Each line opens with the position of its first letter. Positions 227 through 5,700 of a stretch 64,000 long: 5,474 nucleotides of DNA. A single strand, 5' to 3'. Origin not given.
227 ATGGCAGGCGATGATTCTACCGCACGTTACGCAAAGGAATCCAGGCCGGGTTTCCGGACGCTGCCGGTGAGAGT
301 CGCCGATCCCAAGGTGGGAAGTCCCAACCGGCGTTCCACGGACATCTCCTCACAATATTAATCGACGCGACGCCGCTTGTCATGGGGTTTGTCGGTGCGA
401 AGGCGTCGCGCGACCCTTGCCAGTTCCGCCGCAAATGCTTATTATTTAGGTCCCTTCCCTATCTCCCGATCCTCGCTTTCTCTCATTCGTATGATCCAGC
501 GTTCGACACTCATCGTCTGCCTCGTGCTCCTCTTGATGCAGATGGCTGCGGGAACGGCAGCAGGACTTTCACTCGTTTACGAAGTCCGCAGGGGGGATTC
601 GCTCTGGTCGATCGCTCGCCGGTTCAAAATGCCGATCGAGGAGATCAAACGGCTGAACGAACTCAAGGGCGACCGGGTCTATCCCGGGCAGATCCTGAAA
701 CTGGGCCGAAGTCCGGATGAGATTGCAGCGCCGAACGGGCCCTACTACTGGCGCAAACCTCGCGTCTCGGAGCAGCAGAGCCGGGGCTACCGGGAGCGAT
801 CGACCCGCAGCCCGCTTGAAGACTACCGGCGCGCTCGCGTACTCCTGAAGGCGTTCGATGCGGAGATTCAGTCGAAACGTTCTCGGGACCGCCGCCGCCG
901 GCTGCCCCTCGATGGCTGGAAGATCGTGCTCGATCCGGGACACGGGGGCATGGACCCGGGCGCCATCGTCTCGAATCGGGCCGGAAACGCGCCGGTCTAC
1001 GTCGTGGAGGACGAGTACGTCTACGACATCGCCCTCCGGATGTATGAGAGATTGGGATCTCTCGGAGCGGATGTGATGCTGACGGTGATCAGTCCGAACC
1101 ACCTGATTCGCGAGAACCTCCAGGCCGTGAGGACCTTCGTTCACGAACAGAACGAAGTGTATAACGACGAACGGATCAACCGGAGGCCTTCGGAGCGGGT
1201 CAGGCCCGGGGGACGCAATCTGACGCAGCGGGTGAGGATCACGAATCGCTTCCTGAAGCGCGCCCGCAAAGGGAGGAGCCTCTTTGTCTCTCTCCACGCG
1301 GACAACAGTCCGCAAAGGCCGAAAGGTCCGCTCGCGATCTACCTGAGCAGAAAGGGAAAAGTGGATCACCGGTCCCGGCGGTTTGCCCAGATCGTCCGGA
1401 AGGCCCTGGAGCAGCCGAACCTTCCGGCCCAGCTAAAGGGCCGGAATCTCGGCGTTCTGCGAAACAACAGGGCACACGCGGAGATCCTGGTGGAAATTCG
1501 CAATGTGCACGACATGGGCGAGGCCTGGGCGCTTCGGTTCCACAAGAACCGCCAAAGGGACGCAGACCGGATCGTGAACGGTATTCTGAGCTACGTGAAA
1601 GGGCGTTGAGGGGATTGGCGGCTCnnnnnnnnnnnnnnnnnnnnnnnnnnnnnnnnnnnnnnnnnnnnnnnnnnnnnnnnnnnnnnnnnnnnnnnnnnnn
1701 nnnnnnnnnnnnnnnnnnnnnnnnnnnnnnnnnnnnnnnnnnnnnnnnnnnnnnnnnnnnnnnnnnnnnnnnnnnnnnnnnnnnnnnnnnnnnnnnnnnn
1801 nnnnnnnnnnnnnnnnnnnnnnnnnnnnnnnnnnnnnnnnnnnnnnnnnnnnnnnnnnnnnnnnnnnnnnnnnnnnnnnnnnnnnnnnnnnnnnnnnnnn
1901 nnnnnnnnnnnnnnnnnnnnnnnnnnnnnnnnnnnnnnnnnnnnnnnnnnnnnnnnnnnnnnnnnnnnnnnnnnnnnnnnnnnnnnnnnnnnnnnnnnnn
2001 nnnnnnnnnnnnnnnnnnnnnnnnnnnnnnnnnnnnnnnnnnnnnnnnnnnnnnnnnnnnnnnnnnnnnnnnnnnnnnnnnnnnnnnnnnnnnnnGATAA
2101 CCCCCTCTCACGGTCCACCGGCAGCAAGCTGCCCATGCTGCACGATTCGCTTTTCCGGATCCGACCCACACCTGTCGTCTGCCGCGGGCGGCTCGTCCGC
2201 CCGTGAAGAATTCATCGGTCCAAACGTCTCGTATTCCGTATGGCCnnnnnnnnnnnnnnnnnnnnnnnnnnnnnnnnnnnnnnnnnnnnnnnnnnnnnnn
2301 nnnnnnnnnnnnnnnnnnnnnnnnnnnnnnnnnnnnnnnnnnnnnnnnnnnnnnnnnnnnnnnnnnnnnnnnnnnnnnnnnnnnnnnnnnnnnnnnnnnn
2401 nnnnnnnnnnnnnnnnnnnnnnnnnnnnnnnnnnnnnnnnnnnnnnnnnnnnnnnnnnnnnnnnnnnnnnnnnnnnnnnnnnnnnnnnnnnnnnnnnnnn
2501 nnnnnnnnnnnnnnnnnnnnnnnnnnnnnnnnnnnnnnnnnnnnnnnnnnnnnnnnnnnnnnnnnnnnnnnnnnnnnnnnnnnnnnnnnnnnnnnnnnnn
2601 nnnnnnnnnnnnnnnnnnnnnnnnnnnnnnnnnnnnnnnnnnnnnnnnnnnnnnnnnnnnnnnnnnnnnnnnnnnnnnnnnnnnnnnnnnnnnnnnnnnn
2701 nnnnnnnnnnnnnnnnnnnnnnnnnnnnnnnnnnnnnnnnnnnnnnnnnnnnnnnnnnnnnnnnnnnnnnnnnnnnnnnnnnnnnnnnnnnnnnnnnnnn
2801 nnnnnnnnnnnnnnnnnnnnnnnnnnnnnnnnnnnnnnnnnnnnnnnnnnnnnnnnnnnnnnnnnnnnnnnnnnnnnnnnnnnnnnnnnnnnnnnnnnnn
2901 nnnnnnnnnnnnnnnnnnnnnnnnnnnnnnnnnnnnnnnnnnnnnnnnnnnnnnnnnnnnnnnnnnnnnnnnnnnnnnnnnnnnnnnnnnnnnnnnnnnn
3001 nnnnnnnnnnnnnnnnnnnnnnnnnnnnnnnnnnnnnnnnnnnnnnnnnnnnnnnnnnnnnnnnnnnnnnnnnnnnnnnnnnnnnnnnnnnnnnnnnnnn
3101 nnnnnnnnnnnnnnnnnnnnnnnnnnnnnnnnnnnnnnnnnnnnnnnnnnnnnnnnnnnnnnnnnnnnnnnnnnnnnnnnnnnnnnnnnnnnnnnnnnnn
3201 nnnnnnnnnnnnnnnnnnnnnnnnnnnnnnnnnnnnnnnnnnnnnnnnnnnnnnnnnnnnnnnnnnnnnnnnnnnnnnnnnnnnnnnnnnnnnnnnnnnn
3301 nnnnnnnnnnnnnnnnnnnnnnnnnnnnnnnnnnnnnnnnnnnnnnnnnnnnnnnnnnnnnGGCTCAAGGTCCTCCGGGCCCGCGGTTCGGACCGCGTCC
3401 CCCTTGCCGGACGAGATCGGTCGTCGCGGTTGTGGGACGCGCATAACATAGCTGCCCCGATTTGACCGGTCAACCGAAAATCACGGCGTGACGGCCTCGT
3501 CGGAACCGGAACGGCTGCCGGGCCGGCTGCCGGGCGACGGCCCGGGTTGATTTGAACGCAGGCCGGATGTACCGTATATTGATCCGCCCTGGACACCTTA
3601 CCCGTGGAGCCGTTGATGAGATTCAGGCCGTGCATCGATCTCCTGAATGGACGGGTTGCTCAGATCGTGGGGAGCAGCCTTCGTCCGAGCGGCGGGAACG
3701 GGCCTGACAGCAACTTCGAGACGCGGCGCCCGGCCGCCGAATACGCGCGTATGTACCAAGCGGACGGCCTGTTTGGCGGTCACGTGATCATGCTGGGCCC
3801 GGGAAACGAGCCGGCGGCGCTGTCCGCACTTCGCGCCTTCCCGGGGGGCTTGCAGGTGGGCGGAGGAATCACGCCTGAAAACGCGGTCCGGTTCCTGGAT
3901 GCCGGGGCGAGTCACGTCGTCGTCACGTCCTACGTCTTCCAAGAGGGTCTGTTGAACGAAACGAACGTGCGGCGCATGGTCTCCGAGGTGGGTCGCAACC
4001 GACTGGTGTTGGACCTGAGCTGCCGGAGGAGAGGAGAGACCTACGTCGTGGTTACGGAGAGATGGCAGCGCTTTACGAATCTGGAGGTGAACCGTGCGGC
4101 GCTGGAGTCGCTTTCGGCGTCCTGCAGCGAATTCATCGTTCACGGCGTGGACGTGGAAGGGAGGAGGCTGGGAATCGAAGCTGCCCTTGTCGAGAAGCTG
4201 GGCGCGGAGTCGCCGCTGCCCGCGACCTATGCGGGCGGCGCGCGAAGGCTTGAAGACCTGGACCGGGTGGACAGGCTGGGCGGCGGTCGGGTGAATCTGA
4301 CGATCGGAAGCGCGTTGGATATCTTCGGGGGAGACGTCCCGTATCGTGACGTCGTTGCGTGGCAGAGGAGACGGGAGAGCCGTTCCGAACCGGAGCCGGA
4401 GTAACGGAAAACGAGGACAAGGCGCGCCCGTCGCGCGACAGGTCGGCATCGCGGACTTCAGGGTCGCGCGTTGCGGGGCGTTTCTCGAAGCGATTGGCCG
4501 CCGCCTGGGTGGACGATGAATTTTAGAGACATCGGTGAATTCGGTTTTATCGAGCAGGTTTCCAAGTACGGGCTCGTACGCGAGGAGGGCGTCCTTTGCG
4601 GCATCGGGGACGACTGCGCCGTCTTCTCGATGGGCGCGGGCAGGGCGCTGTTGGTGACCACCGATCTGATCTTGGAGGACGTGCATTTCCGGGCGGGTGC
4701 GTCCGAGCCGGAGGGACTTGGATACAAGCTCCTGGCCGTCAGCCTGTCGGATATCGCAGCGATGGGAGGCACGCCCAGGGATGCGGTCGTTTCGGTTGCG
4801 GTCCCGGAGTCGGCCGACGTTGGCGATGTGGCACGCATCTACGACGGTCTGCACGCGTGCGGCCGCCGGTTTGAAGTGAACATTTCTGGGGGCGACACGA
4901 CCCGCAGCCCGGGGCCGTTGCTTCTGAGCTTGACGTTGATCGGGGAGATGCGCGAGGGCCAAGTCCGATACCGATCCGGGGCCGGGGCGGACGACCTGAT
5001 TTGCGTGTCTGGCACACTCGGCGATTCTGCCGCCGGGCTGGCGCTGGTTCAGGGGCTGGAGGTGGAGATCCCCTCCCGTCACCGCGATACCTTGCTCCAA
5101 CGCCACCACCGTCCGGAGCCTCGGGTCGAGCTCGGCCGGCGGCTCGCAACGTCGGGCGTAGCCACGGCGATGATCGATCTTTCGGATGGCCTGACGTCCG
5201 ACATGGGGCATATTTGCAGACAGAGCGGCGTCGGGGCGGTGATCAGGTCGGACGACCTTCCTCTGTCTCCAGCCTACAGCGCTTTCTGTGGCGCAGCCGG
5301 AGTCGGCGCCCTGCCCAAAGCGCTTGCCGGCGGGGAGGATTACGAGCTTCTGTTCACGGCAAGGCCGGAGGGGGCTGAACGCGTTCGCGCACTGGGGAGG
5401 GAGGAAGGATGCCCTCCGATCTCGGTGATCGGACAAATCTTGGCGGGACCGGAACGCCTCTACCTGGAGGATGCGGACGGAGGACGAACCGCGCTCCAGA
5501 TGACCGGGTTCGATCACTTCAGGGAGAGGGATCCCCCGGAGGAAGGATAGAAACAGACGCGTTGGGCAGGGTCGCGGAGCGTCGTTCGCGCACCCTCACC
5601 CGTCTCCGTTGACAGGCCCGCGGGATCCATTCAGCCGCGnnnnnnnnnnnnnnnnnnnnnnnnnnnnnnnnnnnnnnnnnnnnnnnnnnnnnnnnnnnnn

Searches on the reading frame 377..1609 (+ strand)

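Call 55: search_protein_families(library=pfam, proteins=[window:377-1609:+], max_evalue=0.001)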
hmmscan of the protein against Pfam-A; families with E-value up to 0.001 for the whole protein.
window:377-1609:+ (410 aa): 3 families
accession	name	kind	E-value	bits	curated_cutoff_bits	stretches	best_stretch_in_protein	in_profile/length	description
PF01520.23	Amidase_3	-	2.6e-19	70.4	27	1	183-404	1-173/174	N-acetylmuramoyl-L-alanine amidase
PF01476.26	LysM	-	5.2e-16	58.8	20.9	1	68-109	1-42/43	LysM domain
PF23473.1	LysM3_LYK4_5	-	0.00026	21.4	29.3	1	66-103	3-40/48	LYK4/5 LysM3 domain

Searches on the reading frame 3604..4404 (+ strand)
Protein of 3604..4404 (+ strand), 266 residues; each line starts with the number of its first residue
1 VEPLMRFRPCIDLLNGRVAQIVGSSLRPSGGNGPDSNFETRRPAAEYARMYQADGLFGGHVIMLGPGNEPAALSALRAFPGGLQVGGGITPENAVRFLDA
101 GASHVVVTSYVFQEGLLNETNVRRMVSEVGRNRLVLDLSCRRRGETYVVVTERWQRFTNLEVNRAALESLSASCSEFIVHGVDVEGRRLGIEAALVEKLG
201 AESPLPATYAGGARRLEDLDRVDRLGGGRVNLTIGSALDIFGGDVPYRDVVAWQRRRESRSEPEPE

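Call 55: search_protein_families(library=pfam, proteins=[window:3604-4404:+], max_evalue=0.001)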
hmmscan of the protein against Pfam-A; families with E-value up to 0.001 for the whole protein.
window:3604-4404:+ (266 aa): 1 family
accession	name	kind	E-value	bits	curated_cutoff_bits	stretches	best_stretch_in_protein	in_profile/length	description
PF00977.27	His_biosynth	-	2.6e-25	89.7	23.6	1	9-238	4-222/228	Histidine biosynthesis protein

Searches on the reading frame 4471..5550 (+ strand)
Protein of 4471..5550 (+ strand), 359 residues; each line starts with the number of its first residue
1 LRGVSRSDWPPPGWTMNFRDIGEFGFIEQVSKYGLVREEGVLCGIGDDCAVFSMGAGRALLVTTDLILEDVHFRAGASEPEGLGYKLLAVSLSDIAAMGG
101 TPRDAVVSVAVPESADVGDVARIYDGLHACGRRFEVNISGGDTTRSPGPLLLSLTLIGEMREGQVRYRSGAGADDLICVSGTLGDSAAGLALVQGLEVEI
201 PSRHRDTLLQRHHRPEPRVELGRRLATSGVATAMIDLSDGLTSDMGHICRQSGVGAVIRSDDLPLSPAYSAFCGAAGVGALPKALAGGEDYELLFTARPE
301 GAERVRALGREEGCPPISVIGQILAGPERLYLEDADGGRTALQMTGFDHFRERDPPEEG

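Call 55: search_protein_families(library=pfam, proteins=[window:4471-5550:+], max_evalue=0.001)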
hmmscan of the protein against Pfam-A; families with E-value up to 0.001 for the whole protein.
window:4471-5550:+ (359 aa): 2 families
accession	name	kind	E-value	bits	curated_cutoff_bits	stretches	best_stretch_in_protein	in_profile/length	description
PF00586.29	AIRS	-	1.2e-26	93.8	24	1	46-160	1-112/112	AIR synthase related protein, N-terminal domain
PF02769.27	AIRS_C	-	9.4e-12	45.8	23.1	1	173-327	2-149/156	AIR synthase related protein, C-terminal domain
